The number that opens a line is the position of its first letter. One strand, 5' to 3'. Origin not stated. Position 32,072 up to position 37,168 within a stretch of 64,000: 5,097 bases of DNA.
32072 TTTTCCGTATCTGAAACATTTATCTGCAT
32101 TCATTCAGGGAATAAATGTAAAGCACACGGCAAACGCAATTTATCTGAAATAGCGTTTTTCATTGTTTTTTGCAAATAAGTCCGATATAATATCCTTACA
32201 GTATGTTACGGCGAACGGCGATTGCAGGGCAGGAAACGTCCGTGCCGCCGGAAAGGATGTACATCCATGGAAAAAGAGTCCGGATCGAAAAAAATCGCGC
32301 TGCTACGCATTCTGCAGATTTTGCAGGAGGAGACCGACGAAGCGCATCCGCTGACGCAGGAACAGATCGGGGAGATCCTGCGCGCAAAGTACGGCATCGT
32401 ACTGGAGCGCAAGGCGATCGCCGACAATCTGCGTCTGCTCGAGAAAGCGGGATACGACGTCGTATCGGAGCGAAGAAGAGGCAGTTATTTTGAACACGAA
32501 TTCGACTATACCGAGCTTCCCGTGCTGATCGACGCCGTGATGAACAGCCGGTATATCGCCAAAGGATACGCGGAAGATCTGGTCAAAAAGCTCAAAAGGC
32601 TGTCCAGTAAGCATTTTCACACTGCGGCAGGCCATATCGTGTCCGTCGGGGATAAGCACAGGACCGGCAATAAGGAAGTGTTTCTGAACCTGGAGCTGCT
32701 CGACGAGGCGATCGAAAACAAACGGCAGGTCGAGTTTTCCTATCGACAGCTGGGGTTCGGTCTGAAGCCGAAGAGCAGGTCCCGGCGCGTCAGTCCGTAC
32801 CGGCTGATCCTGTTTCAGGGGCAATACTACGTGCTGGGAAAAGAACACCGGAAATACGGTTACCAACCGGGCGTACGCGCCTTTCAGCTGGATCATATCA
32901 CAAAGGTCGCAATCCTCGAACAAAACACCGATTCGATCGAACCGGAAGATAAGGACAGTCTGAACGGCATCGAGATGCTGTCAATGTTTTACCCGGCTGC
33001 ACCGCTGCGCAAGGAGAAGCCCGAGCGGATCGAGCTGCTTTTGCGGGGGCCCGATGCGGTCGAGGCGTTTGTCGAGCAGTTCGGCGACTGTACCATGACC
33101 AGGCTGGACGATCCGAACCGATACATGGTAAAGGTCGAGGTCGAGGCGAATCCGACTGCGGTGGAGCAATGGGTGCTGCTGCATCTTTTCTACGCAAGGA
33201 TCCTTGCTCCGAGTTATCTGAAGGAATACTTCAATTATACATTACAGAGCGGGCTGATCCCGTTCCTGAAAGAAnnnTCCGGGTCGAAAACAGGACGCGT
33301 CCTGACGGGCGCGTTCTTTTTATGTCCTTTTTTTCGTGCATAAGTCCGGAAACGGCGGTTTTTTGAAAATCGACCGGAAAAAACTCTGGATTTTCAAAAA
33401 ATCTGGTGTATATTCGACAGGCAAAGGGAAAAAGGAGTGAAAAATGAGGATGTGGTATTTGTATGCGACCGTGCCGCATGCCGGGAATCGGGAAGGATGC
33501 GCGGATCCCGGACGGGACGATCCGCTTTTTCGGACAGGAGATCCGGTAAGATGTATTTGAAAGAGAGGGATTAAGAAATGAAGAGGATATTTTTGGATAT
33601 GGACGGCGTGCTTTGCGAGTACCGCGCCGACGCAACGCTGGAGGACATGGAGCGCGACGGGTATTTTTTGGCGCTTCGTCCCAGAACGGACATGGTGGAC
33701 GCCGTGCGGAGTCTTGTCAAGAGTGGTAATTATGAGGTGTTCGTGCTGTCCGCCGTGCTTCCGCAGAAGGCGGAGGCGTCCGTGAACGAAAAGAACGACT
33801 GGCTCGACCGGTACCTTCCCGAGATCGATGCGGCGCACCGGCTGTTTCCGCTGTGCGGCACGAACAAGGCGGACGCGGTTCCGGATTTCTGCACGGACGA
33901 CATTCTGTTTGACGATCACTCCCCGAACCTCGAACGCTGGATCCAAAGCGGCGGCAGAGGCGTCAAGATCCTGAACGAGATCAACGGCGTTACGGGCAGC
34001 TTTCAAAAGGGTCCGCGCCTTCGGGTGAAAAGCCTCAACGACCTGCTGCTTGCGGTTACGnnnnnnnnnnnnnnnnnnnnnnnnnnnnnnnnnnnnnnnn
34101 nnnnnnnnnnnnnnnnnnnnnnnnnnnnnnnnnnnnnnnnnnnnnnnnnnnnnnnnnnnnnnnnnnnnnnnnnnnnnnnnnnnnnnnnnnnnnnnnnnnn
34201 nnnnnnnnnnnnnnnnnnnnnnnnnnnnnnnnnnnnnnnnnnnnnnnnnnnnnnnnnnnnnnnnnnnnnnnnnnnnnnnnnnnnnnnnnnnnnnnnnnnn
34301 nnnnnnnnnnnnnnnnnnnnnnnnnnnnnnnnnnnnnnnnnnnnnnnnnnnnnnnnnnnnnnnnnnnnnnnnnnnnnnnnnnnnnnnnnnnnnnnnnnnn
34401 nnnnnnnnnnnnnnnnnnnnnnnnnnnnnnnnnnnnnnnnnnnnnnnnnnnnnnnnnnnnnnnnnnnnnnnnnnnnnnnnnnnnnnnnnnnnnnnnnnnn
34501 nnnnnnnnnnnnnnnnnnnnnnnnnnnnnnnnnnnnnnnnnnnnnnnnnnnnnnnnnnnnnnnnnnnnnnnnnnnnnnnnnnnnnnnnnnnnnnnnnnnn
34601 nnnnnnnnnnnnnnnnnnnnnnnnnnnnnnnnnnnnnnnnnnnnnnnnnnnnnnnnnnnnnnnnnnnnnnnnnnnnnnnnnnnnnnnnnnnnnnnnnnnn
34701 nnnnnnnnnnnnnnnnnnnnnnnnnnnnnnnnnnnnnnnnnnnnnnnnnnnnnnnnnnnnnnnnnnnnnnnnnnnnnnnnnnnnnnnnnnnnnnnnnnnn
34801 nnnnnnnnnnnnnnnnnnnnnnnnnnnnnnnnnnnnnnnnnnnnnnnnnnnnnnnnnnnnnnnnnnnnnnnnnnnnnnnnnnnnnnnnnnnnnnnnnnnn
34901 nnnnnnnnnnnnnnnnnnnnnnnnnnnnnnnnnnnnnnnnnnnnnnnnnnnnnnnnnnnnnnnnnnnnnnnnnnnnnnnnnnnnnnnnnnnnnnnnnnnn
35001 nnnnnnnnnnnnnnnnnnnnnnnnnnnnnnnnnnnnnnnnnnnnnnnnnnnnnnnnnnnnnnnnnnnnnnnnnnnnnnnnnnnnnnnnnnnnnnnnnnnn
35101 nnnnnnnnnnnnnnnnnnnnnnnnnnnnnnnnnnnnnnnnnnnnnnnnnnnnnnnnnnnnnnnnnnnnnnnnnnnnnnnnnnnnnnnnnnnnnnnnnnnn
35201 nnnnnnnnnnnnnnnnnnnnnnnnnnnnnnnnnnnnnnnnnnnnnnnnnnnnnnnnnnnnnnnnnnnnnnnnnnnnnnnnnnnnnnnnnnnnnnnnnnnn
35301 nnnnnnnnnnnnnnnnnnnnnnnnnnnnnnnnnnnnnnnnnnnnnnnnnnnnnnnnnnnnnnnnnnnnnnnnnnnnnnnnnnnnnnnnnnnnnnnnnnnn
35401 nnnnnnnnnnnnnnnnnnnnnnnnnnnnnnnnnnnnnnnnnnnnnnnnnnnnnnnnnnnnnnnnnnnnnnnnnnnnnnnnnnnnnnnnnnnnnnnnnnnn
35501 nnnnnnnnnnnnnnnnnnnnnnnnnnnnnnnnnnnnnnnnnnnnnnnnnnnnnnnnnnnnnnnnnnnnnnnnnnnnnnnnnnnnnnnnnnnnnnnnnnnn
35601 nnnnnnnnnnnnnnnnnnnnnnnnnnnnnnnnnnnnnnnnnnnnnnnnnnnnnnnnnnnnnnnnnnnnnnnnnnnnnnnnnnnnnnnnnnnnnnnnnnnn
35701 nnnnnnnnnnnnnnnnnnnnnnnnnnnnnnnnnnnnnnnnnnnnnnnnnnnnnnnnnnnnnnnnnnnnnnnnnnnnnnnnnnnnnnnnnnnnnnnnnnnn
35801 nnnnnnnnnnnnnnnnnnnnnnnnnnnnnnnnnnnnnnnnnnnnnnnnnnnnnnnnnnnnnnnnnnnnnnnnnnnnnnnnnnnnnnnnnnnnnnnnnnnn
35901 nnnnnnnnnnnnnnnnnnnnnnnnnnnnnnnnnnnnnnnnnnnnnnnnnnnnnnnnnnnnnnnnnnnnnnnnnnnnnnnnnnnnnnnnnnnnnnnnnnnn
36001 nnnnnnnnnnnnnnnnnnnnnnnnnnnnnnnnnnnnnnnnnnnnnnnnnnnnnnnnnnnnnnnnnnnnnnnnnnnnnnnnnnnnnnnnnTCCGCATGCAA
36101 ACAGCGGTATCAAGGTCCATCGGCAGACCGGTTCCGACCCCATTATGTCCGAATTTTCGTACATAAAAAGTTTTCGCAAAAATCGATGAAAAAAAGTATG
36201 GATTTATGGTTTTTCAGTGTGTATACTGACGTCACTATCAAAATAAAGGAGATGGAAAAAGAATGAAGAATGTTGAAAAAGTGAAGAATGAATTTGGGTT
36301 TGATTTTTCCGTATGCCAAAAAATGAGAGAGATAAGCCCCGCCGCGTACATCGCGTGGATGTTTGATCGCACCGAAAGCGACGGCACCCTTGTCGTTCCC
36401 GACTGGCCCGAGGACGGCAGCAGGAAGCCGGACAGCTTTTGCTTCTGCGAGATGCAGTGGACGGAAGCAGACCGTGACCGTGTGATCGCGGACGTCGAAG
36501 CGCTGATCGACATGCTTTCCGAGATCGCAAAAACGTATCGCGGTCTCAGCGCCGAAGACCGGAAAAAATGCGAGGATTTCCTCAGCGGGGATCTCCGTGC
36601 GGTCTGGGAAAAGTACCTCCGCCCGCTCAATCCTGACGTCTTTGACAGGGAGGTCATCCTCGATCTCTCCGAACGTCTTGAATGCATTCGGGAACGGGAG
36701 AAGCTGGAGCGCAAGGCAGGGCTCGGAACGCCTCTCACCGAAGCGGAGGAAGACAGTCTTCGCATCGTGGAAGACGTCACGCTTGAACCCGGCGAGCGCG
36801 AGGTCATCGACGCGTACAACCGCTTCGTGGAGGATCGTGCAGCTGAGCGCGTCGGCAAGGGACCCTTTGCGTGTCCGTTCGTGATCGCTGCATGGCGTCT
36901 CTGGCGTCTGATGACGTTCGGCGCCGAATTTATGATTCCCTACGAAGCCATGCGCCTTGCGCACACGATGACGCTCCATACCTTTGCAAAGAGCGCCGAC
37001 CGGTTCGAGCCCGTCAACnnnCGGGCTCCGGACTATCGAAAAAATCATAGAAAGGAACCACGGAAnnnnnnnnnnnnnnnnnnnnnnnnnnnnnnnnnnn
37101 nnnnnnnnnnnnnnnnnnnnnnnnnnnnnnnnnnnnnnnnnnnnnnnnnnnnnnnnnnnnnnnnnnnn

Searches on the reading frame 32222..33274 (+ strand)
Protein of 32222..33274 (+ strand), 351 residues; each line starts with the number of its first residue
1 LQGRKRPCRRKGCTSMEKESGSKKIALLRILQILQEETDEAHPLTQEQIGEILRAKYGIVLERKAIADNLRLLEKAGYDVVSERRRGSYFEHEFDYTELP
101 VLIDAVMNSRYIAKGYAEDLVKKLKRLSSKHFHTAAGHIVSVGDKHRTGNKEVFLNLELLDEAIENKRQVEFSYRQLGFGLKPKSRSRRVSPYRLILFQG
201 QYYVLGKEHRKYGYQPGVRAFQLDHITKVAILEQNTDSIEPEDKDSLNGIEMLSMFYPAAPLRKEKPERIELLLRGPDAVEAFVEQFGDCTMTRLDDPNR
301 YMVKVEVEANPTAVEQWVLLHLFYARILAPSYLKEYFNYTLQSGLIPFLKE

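Call 8: search_protein_families(library=pfam, proteins=[window:32222-33274:+], max_evalue=0.01)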
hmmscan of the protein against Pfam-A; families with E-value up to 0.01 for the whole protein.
window:32222-33274:+ (351 aa): 1 family
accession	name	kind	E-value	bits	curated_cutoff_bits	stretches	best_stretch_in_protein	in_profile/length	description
PF13280.12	WYL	-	7e-12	45.6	21.8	1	157-230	3-69/70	WYL domain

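Call 15: search_protein_families(library=padloc, proteins=[window:32222-33274:+], max_evalue=0.01)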
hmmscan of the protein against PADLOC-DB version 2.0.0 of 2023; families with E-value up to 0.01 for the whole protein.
window:32222-33274:+ (351 aa): 2 families
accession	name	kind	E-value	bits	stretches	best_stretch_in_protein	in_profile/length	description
PDLC01652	WYL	-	2.5e-22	78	1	156-342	19-159/162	"CAS-I,CAS-II,CAS-III,CAS-IV,CAS-V,CAS-VI; associated_signaling"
PDLC01457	WYL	-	6.7e-11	40.2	1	101-292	80-207/229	"CAS-I,CAS-II,CAS-III,CAS-IV,CAS-V,CAS-VI; associated_signaling"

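Call 51: search_protein_families(library=phrogs, proteins=[window:32222-33274:+], max_evalue=0.01)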
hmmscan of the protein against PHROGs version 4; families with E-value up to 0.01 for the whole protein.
window:32222-33274:+ (351 aa): 1 family
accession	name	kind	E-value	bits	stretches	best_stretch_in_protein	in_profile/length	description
phrog_13105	-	unknown function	3.3e-08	34.4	1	143-238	132-221/239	-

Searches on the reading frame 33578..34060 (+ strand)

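Call 51: search_protein_families(library=phrogs, proteins=[window:33578-34060:+], max_evalue=0.01)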
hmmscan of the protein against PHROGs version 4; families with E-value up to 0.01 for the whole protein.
window:33578-34060:+ (161 aa): 5 families
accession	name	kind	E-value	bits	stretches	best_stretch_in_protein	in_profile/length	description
phrog_2643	-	moron, auxiliary metabolic gene and host takeover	6.4e-15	56.3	1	21-133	45-158/182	5'-3' deoxyribonucleotidase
phrog_420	-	unknown function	6.1e-09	36.8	1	22-130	72-174/267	unknown function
phrog_1238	-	moron, auxiliary metabolic gene and host takeover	0.00018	22.2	1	1-52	22-62/155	phosphoheptose isomerase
phrog_415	-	other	0.0022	18.7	1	2-125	22-158/218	polynucleotide kinase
phrog_1818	-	unknown function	0.0069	17.1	1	2-66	6-69/161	-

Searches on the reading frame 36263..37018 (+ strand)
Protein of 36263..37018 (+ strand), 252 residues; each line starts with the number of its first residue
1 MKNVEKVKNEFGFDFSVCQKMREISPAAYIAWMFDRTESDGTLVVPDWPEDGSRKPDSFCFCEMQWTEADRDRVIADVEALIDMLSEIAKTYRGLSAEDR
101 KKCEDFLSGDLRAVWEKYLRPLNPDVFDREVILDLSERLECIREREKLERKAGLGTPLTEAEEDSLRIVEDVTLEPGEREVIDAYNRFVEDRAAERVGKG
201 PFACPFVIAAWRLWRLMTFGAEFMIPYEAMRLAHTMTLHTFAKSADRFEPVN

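Call 8: search_protein_families(library=pfam, proteins=[window:36263-37018:+], max_evalue=0.01)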
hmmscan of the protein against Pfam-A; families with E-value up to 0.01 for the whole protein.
window:36263-37018:+ (252 aa): 0 families

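Call 15: search_protein_families(library=padloc, proteins=[window:36263-37018:+], max_evalue=0.01)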
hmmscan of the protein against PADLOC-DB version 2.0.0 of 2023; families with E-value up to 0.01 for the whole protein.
window:36263-37018:+ (252 aa): 0 families

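Call 51: search_protein_families(library=phrogs, proteins=[window:36263-37018:+], max_evalue=0.01)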
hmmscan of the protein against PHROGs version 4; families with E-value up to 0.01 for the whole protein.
window:36263-37018:+ (252 aa): 0 families

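Call 54: search_solved_structures(query=A2, max_evalue=10)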
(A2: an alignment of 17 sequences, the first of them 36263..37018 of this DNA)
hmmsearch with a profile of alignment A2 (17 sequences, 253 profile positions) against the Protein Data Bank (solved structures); distinct sequences matched with E-value up to 10: 8.
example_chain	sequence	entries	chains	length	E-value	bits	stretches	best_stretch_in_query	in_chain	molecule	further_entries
3tm8_A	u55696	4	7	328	0.0038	19.6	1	94-169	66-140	Uncharacterized protein | Uncharacterized protein Bd1817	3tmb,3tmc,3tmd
7l7b_D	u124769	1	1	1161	0.034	16.5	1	205-234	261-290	DNA-directed RNA polymerase subunit beta'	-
8jxg_D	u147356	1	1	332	0.073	15.4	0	65-112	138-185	rat RAP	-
7k5n_A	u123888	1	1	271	0.25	13.7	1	32-70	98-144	Sensor domain-containing diguanylate cyclase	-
7nfn_A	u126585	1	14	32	0.61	12.4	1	81-107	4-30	CC-Type2-(LaId)4-L21N-I24N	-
6j9e_D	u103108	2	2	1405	0.81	12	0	205-233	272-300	DNA-directed RNA polymerase subunit beta'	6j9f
1u15_A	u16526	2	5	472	1.7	10.9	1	68-112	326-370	Delta crystallin I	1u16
1hy0_A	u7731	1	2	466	1.9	10.8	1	68-112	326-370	DELTA CRYSTALLIN I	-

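Call 74: predict_structure(alignment_id=A2)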
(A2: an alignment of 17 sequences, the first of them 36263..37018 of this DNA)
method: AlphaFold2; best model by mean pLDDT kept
length: 252 residues; sequences in the alignment: 17
mean_pLDDT: 87.3   pTM: 0.81
mean pLDDT of the five models: 87.3, 87.2, 86.4, 86.0, 85.3
residues with pLDDT >= 90: 151; 70-90: 72; 50-70: 19; < 50: 10
segments of 3 or more residues with pLDDT < 50: 1-8
pLDDT, mean of each block of 10 residues (from residue 1): 42 59 87 94 88 74 95 98 98 90 92 96 86 92 88 85 89 93 94 95 94 93 87 95 86 56
secondary structure, 60 per line:
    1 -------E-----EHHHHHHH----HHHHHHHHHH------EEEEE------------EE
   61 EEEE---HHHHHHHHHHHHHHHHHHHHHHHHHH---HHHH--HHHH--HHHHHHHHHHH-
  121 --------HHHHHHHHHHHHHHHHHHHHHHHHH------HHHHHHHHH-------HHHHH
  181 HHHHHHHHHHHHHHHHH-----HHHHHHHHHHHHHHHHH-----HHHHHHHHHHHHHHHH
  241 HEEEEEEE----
elements in order: H15-21 H26-35 E42-46 E59-64 H68-93 H97-100 H103-106 H109-119 H129-153 H160-168 H176-197 H203-219 H225-241 E242-248

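Call 77: fold_search(model_id=the predicted structure, library=pdb)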
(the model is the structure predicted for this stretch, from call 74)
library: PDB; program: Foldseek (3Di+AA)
matches with E <= 10: 234; with E <= 0.001: 0
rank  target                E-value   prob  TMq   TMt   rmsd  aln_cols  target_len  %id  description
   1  6dry                  4.0e-01  0.14  0.14  0.10  26.7       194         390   14  Structural Determinants of Activation and Biased Agonism at the 5-HT2B Receptor (released 2018-08-29)
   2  6drz                  4.6e-01  0.14  0.14  0.10  27.0       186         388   16  Structural Determinants of Activation and Biased Agonism at the 5-HT2B Receptor (released 2018-08-29)
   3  8p4y                  5.1e-01  0.10  0.13  0.16  18.6       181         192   15  Coiled-coil protein origami triangle (released 2023-08-02)
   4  1yc9                  5.1e-01  0.08  0.13  0.08  33.2       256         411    9  The crystal structure of the outer membrane protein VceC from the bacterial pathogen Vibrio cholerae at 1.8 resolution (released 2005-03-01)
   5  5v54_B                5.9e-01  0.14  0.14  0.10  25.7       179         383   13  Crystal structure of 5-HT1B receptor in complex with methiothepin (released 2018-02-07)
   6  5tvn                  6.5e-01  0.11  0.14  0.10  26.6       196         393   14  Crystal structure of the LSD-bound 5-HT2B receptor (released 2017-02-01)
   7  5afq_B                7.6e-01  0.08  0.16  0.10  19.0       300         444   13  Crystal structure of RPC62 - RPC32 beta (released 2015-10-07)
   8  8a6x_B                8.0e-01  0.05  0.12  0.09  27.8       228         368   12  Crystal structure of a chimeric LOV-Histidine kinase SB2F1 (asymmetrical variant, trigonal form with long c axis) (released 2024-01-10)
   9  7aro                  9.2e-01  0.12  0.14  0.10  26.9       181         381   15  Crystal structure of the non-ribose partial agonist LUF5833 bound to the adenosine A2A receptor (released 2021-04-07)
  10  5c22_C                9.7e-01  0.04  0.10  0.10  28.7       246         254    9  Crystal structure of Zn-bound HlyD from E. coli (released 2016-02-17)
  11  9hhk                  1.1e+00  0.08  0.13  0.16  23.0       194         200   15  Crystal structure of human TRF1 TRFH domain in complex with compound 2 (released 2025-12-03)
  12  5zk3                  1.1e+00  0.08  0.13  0.09  22.4       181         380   13  Crystal structure of rationally thermostabilized M2 muscarinic acetylcholine receptor bound with QNB (released 2018-11-21)
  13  6c9i_B                1.2e+00  0.06  0.11  0.19  15.9       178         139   10  Single-Particle reconstruction of DARP14 - A designed protein scaffold displaying ~17kDa DARPin proteins - Scaffold (released 2018-03-21)
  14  5c22_B                1.4e+00  0.04  0.11  0.10  28.0       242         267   10  Crystal structure of Zn-bound HlyD from E. coli (released 2016-02-17)
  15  9cte                  1.7e+00  0.23  0.17  0.36  14.4       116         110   14  De novo design of protein catalysts for new-to-nature reactions (released 2025-05-07)
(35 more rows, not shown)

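Call 78: fold_search(model_id=the predicted structure, library=viral)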
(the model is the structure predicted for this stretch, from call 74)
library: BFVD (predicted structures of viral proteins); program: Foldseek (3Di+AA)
matches with E <= 10: 280; with E <= 0.001: 0
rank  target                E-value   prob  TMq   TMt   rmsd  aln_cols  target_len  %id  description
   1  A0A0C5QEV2            4.2e-01  0.15  0.14  0.13  22.1       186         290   16  DNA-directed DNA polymerase (Fragment) [Pyrrhalta luteola iridescent virus]
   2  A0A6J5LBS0            4.7e-01  0.14  0.16  0.23  16.2       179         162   15  Uncharacterized protein [uncultured Caudovirales phage]
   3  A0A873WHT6            5.2e-01  0.21  0.15  0.10  15.4       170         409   12  (no name in the UniProt tables at hand)
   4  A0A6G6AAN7            6.3e-01  0.05  0.12  0.10  24.4       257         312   10  Uncharacterized protein [Borely moumouvirus]
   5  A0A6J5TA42            7.0e-01  0.35  0.25  0.28  13.9       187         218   14  Uncharacterized protein [uncultured Caudovirales phage]
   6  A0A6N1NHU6            8.5e-01  0.08  0.14  0.08  16.2       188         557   12  Peptidase inhibitor I9 [Tupanvirus deep ocean]
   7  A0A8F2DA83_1          9.4e-01  0.12  0.14  0.06  25.6       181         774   12  Tape measure protein [Gordonia phage VanLee]
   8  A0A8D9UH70            9.4e-01  0.09  0.16  0.15  36.3       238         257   11  Uncharacterized protein [Myoviridae sp. ctjz83]
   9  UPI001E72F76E         9.4e-01  0.09  0.17  0.15  17.8       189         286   10  (no name look-up for this kind of identifier)
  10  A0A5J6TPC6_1          1.0e+00  0.09  0.17  0.07  14.7       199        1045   16  (no name in the UniProt tables at hand)
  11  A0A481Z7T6            1.1e+00  0.16  0.20  0.30  13.9       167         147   12  Uncharacterized protein [Pithovirus LCPAC304]
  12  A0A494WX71            1.3e+00  0.10  0.16  0.22  15.6       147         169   16  (no name in the UniProt tables at hand)
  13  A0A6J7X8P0            1.3e+00  0.07  0.14  0.15  21.6       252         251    9  Uncharacterized protein [uncultured Caudovirales phage]
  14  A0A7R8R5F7            1.3e+00  0.03  0.15  0.08  22.1       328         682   10  Uncharacterized protein [Klebsiella phage vB_KvM-Eowyn]
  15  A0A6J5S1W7            1.3e+00  0.02  0.11  0.09  24.2       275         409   14  Uncharacterized protein [uncultured Caudovirales phage]
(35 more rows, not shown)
